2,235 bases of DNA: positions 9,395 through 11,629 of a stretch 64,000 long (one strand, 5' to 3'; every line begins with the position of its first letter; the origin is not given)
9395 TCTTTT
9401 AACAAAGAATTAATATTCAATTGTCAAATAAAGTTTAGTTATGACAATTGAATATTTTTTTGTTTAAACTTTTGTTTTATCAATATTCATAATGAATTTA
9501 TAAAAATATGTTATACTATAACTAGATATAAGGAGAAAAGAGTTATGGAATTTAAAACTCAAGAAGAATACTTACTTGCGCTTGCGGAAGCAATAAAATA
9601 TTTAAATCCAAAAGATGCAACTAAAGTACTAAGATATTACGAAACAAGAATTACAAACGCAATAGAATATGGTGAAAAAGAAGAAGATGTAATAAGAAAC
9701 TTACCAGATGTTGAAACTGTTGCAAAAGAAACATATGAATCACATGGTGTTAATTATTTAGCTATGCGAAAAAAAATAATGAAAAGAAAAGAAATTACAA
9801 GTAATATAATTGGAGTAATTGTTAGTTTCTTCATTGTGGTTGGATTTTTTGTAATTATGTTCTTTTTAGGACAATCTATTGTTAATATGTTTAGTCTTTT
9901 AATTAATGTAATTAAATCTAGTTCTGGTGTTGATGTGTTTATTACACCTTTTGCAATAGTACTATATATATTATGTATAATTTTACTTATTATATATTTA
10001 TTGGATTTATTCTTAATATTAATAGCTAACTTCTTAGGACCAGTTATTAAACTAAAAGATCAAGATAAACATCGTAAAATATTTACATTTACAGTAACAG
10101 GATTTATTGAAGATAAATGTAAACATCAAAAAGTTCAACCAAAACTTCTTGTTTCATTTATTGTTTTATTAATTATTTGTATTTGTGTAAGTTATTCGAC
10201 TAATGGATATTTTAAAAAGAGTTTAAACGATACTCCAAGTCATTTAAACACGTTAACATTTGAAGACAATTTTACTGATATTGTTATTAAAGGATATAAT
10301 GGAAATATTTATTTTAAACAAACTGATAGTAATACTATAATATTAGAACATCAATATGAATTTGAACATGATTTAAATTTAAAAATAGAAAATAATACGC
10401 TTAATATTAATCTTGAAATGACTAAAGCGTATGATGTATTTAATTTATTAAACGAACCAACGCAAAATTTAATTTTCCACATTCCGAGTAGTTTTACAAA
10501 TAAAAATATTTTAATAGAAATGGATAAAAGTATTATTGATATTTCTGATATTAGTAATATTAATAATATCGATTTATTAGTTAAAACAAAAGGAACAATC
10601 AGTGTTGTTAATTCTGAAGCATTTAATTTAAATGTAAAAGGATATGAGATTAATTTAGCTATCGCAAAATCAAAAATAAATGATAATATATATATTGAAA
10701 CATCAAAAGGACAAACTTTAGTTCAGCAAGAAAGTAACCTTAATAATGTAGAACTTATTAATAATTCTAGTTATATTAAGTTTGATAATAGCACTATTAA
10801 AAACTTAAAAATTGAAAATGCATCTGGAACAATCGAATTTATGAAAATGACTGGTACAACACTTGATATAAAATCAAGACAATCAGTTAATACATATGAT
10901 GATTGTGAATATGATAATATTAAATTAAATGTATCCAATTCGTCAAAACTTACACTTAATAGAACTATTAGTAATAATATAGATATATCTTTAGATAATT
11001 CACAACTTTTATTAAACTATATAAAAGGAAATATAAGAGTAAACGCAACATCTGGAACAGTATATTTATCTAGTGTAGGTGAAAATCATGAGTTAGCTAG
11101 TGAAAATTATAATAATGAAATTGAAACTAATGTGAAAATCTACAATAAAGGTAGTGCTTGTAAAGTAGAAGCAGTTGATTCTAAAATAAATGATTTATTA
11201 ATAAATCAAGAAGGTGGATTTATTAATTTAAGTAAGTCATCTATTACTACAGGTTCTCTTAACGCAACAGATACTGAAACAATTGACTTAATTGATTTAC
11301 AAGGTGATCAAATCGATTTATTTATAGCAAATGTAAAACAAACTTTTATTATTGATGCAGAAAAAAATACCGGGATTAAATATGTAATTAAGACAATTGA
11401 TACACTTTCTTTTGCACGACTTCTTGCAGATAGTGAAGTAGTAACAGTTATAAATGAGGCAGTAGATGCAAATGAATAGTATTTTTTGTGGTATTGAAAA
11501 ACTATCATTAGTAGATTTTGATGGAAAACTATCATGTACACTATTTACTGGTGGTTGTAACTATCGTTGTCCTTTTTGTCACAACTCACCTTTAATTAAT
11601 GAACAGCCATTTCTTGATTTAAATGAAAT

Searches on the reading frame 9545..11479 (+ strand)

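Call 24: search_protein_families(library=pfam, proteins=[window:9545-11479:+], max_evalue=0.001)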
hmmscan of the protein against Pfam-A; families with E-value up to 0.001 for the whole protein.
window:9545-11479:+ (644 aa): 2 families
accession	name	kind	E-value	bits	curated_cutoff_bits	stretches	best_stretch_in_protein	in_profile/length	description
PF22564.2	HAAS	-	2e-06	28.5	27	1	8-62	1-55/55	HAAS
PF13349.12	DUF4097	-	0.00016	21.5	22.9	0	244-512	2-193/247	Toastrack DUF4097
